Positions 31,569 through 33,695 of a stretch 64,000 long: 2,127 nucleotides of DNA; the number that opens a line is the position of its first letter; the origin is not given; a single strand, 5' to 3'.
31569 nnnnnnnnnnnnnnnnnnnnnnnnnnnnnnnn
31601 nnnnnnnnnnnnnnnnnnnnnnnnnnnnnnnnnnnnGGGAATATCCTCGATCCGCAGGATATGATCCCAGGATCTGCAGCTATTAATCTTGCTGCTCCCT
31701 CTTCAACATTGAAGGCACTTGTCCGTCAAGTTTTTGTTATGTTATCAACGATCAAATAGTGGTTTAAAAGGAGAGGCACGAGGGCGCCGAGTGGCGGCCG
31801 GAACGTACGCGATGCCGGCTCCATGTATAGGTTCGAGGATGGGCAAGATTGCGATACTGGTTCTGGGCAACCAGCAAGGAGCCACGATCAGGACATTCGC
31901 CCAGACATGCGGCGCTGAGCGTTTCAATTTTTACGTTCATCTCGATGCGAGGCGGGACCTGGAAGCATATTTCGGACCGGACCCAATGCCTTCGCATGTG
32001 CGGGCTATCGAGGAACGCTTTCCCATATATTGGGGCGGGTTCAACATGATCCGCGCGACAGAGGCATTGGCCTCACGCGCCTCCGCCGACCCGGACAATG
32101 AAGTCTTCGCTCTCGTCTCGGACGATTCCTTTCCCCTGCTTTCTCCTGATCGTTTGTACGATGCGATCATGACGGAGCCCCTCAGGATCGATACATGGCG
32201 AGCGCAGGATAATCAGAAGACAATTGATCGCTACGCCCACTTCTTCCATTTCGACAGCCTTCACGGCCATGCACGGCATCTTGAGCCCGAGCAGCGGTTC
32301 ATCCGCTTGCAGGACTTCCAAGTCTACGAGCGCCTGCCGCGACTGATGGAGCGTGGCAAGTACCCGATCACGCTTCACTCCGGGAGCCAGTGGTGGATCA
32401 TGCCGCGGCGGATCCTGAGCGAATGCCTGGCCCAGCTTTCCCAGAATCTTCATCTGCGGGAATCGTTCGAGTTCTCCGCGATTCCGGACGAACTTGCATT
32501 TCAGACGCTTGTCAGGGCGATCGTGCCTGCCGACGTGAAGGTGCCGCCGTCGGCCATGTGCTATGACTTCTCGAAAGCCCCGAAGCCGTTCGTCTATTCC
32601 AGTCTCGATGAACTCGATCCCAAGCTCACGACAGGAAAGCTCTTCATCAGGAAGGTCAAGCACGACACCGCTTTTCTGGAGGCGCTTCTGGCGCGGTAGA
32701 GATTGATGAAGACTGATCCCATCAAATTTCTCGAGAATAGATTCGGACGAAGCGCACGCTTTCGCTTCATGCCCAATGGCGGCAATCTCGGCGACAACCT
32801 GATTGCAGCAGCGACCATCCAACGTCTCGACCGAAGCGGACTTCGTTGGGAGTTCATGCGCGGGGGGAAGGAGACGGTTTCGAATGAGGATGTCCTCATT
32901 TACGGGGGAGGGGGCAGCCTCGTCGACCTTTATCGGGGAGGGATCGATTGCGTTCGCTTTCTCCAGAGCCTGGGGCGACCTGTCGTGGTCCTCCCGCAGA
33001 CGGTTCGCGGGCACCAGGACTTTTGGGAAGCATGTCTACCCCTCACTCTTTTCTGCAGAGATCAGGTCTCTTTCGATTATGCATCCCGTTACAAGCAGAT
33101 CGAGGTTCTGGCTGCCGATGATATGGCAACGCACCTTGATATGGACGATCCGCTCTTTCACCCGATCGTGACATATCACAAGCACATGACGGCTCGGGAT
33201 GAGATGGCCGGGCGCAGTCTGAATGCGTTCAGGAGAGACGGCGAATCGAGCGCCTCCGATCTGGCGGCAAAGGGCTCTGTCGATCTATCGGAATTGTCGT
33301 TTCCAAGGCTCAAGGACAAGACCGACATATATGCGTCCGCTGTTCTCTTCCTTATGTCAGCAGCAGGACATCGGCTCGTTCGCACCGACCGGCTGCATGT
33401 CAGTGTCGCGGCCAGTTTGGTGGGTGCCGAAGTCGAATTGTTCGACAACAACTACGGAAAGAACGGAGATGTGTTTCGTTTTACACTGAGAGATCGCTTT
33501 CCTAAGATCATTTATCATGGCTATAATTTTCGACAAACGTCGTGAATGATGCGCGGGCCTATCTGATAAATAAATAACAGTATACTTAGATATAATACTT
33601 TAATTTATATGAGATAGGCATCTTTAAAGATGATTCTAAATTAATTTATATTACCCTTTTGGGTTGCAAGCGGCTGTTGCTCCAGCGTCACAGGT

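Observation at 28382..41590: Lower-GC island joining an RTX/type I secretion operon to five glycan-modifying enzymes, with no glycan export or priming genes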

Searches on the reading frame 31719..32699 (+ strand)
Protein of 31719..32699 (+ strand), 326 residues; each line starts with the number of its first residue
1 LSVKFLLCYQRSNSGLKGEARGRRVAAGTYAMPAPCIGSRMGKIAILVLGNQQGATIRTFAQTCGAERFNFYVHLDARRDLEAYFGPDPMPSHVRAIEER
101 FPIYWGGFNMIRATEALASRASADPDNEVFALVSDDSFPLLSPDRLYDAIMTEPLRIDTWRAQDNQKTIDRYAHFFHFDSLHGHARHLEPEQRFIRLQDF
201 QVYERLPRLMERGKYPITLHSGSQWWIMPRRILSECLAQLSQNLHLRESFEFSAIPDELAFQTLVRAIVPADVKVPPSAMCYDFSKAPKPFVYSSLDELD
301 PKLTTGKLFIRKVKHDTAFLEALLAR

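Call 3: search_protein_families(library=pfam, proteins=[window:31719-32699:+], max_evalue=0.01)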
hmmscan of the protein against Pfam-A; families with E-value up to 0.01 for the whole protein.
window:31719-32699:+ (326 aa): 1 family
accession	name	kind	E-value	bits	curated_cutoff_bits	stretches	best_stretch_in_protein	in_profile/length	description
PF02485.27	Branch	-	4.8e-15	56.2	23.4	1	67-266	27-207/250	Core-2/I-Branching enzyme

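Call 6: search_protein_families(library=ncbifam, proteins=[window:31719-32699:+], max_evalue=0.001)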
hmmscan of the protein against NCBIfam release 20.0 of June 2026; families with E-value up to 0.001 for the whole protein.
window:31719-32699:+ (326 aa): 0 families

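Call 91: search_dna_similar(query=window:31719-32699:+, collection=plasmids, mode=protein, max_evalue=0.00001, max_rows=8)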
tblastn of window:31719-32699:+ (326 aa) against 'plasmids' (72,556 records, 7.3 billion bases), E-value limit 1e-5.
Records with a match: 12; places in all: 12; records where one place covers at least 80% of the query: 5.
Best place of each record, by identity: <60% 12.
By first word of the organism name: Paracoccus 4; Variovorax 2; Rhizobium 2; Haematobacter 1; Pseudorhodobacter 1; Phocaeicola 1; Microvirga 1.
By predicted mobility (MOB-suite, as given by PLSDB): non-mobilizable 9; conjugative 2; mobilizable 1.
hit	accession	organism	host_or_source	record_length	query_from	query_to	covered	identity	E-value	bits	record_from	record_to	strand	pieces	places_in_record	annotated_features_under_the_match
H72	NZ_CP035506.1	Haematobacter massiliensis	single cell,human skin swab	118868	36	290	78%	26.9%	2e-9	66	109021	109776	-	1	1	beta-1,6-N-acetylglucosaminyltransferase | NAD-dependent epimerase/dehydratase family protein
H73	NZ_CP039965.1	Pseudorhodobacter turbinis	single bacterial isolate,Turban shell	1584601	41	326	88%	23.6%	4e-6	56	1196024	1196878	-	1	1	record has no annotation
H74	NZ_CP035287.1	Paracoccus versutus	whole organism,soil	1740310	34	313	86%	22.9%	6e-7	59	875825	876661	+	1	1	none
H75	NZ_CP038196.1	Paracoccus versutus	single cell,soil adjacent to the roots ...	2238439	34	313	86%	22.9%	6e-7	59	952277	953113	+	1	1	none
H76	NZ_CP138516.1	Variovorax paradoxus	Legume root,PacBio whole genome assembly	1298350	73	313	74%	25.6%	7e-7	59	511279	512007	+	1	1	none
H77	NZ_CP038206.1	Paracoccus pantotrophus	single cell,soil associated with ...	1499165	37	313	85%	22.3%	7e-7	58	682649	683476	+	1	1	none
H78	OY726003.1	Phocaeicola massiliensis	-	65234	8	289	87%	21.6%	3e-9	66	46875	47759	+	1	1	record has no annotation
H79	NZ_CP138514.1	Variovorax paradoxus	Legume root,PacBio whole genome assembly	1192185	73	313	74%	25.2%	1e-6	57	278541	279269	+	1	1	none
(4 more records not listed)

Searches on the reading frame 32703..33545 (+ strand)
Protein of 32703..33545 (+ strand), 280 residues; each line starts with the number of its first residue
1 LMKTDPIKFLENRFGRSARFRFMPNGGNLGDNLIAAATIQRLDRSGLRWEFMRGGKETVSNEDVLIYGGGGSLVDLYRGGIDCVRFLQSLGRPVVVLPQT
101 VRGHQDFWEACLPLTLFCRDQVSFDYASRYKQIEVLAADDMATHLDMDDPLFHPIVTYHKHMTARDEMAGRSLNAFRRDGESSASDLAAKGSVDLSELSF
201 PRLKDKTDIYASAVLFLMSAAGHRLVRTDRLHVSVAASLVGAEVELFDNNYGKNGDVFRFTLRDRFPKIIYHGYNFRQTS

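Call 3: search_protein_families(library=pfam, proteins=[window:32703-33545:+], max_evalue=0.01)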
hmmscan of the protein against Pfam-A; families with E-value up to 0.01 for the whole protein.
window:32703-33545:+ (280 aa): 1 family
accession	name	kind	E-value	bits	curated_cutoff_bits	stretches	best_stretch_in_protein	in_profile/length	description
PF04230.19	PS_pyruv_trans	-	4.6e-09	37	25.3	1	28-242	1-271/280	Polysaccharide pyruvyl transferase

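Call 6: search_protein_families(library=ncbifam, proteins=[window:32703-33545:+], max_evalue=0.001)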
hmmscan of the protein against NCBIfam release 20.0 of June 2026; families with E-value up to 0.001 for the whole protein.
window:32703-33545:+ (280 aa): 0 families

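Call 92: search_dna_similar(query=window:32703-33545:+, collection=plasmids, mode=protein, max_evalue=0.00001, max_rows=8)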
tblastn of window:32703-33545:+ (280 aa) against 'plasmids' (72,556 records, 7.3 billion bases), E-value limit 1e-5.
Records with a match: 32; places in all: 32; records where one place covers at least 80% of the query: 29.
Best place of each record, by identity: <60% 32.
By first word of the organism name: Klebsiella 20; Pseudochrobactrum 3; Vibrio 3; Citrobacter 2; Escherichia 1; Enterobacter 1; Raoultella 1; Palleronia 1.
By predicted mobility (MOB-suite, as given by PLSDB): conjugative 15; non-mobilizable 12; mobilizable 5.
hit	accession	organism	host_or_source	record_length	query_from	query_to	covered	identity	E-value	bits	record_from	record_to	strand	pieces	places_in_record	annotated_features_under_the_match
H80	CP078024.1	Citrobacter freundii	whole organism,washroom sink in ...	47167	17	271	91%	31.6%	2e-30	127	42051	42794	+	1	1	polysaccharide pyruvyl transferase family protein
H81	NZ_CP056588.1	Citrobacter freundii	culture,Freshwater sample from ...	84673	17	271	91%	31.6%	2e-30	127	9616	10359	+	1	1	polysaccharide pyruvyl transferase family protein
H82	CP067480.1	Klebsiella pneumoniae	Homo sapiens,respiratory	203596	17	271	91%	31.6%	5e-31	128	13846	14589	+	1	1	polysaccharide pyruvyl transferase family protein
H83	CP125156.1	Klebsiella pneumoniae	-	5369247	17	271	91%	31.6%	8e-31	128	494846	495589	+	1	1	polysaccharide pyruvyl transferase family protein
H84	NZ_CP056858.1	Klebsiella pneumoniae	culture,Freshwater sample from ...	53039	17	271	91%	31.6%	2e-30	127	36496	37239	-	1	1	polysaccharide pyruvyl transferase family protein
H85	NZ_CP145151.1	Klebsiella pneumoniae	Homo sapiens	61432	17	271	91%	31.6%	2e-30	127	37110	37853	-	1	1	polysaccharide pyruvyl transferase family protein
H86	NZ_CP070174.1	Klebsiella pneumoniae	Homo sapiens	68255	17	271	91%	31.6%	2e-30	127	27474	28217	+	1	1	polysaccharide pyruvyl transferase family protein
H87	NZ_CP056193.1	Klebsiella pneumoniae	culture,Freshwater sample from ...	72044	17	271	91%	31.6%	2e-30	127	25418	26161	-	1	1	polysaccharide pyruvyl transferase family protein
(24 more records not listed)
